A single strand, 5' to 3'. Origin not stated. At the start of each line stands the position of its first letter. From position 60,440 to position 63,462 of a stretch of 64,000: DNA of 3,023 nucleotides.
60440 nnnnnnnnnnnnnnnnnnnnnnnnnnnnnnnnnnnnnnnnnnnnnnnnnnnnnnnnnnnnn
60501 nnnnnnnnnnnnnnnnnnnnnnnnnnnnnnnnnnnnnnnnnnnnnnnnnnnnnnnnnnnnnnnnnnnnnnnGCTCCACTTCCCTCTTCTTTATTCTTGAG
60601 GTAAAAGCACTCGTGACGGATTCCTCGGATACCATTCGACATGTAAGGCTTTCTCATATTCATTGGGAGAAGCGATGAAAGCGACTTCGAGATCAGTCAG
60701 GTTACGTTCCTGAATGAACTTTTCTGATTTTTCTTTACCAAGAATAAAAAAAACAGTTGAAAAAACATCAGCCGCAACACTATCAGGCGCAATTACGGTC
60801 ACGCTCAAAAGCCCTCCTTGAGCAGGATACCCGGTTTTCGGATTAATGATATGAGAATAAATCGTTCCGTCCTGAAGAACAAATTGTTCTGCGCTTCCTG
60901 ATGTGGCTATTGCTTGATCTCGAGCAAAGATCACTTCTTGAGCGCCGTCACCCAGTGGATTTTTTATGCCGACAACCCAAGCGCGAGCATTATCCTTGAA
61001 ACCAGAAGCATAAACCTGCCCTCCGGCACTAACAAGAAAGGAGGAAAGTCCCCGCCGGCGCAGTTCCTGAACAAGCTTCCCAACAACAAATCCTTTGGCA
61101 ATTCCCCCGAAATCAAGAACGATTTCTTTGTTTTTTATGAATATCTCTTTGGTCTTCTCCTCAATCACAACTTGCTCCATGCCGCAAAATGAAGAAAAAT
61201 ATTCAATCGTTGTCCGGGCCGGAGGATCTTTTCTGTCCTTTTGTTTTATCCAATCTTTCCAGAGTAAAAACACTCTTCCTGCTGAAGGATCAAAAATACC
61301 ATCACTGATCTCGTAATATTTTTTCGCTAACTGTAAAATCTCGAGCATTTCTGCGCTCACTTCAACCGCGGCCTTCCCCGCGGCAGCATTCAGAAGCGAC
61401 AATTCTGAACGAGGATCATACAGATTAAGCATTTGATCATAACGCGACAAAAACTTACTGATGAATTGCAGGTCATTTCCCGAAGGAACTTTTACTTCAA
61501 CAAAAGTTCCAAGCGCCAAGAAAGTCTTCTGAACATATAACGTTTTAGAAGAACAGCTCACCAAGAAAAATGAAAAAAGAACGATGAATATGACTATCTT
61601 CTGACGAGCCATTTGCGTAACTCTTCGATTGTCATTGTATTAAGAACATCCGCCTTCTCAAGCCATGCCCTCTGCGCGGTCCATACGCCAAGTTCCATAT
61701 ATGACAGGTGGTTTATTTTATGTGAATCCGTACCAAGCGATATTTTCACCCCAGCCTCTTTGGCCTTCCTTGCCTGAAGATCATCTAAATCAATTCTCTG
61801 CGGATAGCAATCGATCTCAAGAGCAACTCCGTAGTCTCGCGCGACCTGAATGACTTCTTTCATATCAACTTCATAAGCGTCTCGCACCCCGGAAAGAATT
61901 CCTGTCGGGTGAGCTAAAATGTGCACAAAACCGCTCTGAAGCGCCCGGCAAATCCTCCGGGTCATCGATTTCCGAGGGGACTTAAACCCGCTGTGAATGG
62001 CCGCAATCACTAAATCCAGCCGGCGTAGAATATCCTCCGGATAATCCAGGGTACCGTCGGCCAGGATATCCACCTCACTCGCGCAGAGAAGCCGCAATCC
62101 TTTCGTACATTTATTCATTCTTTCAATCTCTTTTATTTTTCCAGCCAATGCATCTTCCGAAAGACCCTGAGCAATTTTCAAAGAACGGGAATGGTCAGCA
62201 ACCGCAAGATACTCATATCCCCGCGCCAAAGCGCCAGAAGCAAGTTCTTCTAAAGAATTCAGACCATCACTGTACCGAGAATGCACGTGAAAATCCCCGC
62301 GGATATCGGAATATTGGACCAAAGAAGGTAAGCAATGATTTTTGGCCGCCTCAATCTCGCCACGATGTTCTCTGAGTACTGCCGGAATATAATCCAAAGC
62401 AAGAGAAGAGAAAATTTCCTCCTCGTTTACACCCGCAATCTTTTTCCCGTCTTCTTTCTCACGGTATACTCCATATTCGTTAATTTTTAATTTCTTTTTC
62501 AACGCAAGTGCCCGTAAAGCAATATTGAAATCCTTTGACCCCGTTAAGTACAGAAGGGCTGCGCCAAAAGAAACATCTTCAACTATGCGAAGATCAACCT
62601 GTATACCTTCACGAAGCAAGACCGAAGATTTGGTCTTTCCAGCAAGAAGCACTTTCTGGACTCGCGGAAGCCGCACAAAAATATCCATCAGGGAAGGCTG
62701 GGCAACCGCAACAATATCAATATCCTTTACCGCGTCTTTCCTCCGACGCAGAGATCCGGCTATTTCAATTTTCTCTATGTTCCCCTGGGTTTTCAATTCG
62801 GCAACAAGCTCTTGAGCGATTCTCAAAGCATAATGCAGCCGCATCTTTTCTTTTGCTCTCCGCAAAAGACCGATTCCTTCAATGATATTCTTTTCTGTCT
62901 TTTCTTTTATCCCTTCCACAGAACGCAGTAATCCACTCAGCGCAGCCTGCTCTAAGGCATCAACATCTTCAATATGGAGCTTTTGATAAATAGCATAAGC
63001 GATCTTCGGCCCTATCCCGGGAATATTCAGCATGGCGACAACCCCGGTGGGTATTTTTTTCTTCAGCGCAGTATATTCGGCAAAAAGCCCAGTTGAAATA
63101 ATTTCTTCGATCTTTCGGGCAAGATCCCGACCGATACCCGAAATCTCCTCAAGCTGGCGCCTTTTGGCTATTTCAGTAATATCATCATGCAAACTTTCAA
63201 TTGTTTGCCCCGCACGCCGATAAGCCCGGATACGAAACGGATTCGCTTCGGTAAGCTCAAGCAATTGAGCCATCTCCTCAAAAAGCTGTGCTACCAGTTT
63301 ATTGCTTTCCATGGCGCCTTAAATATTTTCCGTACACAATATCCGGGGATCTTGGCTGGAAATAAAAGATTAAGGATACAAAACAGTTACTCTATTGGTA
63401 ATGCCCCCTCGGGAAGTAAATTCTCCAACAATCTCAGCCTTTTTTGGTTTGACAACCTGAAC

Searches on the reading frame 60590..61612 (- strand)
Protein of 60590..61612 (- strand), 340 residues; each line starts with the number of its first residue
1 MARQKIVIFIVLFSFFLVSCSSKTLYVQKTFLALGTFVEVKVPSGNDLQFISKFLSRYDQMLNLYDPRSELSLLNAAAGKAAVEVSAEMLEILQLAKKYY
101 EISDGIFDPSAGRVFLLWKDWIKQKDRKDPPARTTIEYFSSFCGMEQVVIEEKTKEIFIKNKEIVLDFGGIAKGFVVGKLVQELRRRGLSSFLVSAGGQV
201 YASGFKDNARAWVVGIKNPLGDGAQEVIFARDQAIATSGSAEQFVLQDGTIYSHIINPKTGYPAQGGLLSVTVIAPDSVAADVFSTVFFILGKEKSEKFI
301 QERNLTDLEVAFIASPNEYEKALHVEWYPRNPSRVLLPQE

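Call 19: search_protein_families(library=pfam, proteins=[window:60590-61612:-], max_evalue=0.0001)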
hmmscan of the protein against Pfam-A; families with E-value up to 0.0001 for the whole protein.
window:60590-61612:- (340 aa): 1 family
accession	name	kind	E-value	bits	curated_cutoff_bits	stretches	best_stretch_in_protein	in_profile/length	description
PF02424.20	ApbE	-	4.8e-72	243.1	25.6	1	34-303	1-258/266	ApbE family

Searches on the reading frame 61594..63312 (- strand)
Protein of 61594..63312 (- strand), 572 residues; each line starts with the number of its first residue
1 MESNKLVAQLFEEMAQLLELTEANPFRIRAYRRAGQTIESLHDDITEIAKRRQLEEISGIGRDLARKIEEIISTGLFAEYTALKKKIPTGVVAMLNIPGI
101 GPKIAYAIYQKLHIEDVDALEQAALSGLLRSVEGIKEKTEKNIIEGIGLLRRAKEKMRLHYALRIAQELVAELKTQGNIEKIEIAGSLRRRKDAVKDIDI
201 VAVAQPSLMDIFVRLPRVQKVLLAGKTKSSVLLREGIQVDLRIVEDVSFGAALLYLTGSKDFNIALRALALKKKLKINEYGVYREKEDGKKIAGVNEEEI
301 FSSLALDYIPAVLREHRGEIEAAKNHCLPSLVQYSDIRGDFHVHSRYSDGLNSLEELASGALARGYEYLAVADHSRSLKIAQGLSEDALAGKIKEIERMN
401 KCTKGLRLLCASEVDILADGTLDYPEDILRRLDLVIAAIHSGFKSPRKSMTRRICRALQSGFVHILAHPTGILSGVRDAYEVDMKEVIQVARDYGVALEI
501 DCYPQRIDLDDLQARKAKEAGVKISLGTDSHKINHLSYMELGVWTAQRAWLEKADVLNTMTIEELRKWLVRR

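Call 19: search_protein_families(library=pfam, proteins=[window:61594-63312:-], max_evalue=0.0001)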
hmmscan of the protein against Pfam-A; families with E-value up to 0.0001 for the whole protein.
window:61594-63312:- (572 aa): 5 families
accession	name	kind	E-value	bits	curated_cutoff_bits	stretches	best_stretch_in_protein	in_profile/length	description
PF14716.13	HHH_8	-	5.2e-23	81.6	30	1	3-75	2-71/73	Helix-hairpin-helix domain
PF14791.11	DNA_pol_B_thumb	-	4.2e-20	71.8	25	1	252-315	1-63/63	DNA polymerase beta thumb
PF14520.12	HHH_5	-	2.5e-12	47.5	27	1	94-146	4-54/57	Helix-hairpin-helix domain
PF02811.25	PHP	-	3.2e-08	34.5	26.4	1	340-500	1-161/164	PHP domain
PF00633.29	HHH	-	6.9e-05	22.9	24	0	96-109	15-28/30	Helix-hairpin-helix motif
